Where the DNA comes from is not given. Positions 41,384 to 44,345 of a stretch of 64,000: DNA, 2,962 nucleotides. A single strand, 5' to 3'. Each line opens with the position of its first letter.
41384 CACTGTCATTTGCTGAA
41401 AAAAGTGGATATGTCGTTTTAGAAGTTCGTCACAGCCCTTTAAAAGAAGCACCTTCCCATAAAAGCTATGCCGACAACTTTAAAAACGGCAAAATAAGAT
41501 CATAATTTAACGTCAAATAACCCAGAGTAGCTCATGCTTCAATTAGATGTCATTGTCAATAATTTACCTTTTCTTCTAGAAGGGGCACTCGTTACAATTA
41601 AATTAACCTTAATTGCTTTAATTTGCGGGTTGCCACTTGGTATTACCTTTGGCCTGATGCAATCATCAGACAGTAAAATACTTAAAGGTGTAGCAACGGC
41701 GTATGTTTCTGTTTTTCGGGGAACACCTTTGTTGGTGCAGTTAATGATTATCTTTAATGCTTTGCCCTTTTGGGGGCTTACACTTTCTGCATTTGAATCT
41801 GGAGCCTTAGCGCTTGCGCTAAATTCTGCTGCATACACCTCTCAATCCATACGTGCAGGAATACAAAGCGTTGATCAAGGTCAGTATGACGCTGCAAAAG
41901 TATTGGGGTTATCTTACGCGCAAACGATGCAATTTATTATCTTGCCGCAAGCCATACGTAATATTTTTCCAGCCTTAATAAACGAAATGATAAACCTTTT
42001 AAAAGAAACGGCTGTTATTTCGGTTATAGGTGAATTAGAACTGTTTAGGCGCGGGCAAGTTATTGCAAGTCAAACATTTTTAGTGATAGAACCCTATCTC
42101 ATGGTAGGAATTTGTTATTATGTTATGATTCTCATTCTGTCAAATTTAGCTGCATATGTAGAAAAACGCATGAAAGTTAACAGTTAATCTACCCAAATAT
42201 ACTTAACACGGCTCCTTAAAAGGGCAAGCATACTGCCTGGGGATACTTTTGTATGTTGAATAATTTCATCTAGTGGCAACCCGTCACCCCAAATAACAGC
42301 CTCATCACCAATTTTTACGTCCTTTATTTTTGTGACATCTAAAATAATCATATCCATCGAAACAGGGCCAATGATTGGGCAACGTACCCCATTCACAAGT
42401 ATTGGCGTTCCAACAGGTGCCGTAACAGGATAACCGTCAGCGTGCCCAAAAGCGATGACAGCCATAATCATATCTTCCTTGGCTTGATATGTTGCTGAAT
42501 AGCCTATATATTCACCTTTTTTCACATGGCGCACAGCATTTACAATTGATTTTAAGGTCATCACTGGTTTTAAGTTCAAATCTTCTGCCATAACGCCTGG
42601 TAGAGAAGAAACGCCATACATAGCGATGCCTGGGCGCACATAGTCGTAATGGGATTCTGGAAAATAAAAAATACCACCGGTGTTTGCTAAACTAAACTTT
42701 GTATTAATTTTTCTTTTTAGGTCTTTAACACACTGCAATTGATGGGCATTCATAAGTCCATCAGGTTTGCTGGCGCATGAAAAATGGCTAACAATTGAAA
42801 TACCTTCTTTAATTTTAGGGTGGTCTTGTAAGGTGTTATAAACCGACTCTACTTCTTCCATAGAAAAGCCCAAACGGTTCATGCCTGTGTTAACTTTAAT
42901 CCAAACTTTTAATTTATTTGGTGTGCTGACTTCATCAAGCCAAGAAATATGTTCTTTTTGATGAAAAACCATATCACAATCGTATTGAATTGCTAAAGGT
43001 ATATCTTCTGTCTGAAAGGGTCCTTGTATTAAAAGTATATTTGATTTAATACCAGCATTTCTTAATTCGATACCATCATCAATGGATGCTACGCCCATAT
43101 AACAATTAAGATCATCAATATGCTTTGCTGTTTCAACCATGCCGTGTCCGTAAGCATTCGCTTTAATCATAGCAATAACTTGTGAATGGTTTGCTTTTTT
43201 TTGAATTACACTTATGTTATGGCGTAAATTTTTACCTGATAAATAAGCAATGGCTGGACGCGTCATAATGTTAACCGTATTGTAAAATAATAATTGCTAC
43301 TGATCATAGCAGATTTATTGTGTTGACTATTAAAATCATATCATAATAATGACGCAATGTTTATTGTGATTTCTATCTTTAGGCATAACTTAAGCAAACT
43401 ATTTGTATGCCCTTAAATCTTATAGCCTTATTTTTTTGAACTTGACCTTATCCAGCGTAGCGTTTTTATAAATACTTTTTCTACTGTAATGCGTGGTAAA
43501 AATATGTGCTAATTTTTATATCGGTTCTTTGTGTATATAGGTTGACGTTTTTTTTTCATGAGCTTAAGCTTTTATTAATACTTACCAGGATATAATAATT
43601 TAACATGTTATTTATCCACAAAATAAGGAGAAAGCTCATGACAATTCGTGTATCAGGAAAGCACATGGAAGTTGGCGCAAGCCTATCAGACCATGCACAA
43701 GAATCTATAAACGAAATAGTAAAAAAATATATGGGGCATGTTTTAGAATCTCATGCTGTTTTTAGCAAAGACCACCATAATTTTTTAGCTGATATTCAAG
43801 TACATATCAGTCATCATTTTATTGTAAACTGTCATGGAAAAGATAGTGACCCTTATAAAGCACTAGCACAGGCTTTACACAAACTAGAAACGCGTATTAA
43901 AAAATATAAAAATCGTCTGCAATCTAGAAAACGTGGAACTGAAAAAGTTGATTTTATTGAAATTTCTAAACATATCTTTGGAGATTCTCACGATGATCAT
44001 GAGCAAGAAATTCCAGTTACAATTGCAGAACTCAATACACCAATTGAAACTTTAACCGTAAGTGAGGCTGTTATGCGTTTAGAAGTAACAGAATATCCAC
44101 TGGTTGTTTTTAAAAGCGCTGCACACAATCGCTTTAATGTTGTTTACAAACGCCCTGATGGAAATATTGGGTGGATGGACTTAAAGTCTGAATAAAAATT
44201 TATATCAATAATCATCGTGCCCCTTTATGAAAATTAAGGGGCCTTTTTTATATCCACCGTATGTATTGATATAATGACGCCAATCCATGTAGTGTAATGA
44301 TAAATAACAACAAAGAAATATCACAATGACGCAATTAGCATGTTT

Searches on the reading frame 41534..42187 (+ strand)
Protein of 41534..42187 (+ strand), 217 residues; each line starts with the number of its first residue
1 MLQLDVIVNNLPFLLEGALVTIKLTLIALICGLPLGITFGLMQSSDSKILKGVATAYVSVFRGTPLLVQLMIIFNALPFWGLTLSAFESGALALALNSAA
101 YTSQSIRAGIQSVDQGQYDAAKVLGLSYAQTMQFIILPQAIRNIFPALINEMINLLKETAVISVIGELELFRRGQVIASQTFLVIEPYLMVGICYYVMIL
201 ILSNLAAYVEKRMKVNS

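Call 84: search_protein_families(library=pfam, proteins=[window:41534-42187:+], max_evalue=1e-8)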
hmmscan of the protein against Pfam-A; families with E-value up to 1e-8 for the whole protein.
window:41534-42187:+ (217 aa): 1 family
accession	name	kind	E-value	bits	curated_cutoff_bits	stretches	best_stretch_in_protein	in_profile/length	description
PF00528.27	BPD_transp_1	-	1.4e-28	100.3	26.4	1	32-214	1-183/184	Binding-protein-dependent transport system inner membrane component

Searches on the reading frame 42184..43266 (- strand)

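Call 84: search_protein_families(library=pfam, proteins=[window:42184-43266:-], max_evalue=1e-8)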
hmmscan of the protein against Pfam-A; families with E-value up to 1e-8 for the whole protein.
window:42184-43266:- (360 aa): 2 families
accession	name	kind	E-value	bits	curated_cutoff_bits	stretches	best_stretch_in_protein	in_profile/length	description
PF01168.26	Ala_racemase_N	-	1.6e-57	195.2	24.1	1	12-220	4-219/220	Alanine racemase, N-terminal domain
PF00842.27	Ala_racemase_C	-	3.2e-33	114.4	25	1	235-357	1-126/127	Alanine racemase, C-terminal domain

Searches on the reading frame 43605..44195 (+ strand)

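Call 84: search_protein_families(library=pfam, proteins=[window:43605-44195:+], max_evalue=1e-8)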
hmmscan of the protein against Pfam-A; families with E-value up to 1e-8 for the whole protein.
window:43605-44195:+ (196 aa): 2 families
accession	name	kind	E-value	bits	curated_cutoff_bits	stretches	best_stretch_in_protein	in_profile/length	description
PF02482.25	Ribosomal_S30AE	-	3e-16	60.4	23.7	1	14-106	1-88/88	Sigma 54 modulation protein / S30EA ribosomal protein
PF16321.10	Ribosom_S30AE_C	-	1.8e-13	50.4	25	1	138-189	5-56/57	Sigma 54 modulation/S30EA ribosomal protein C terminus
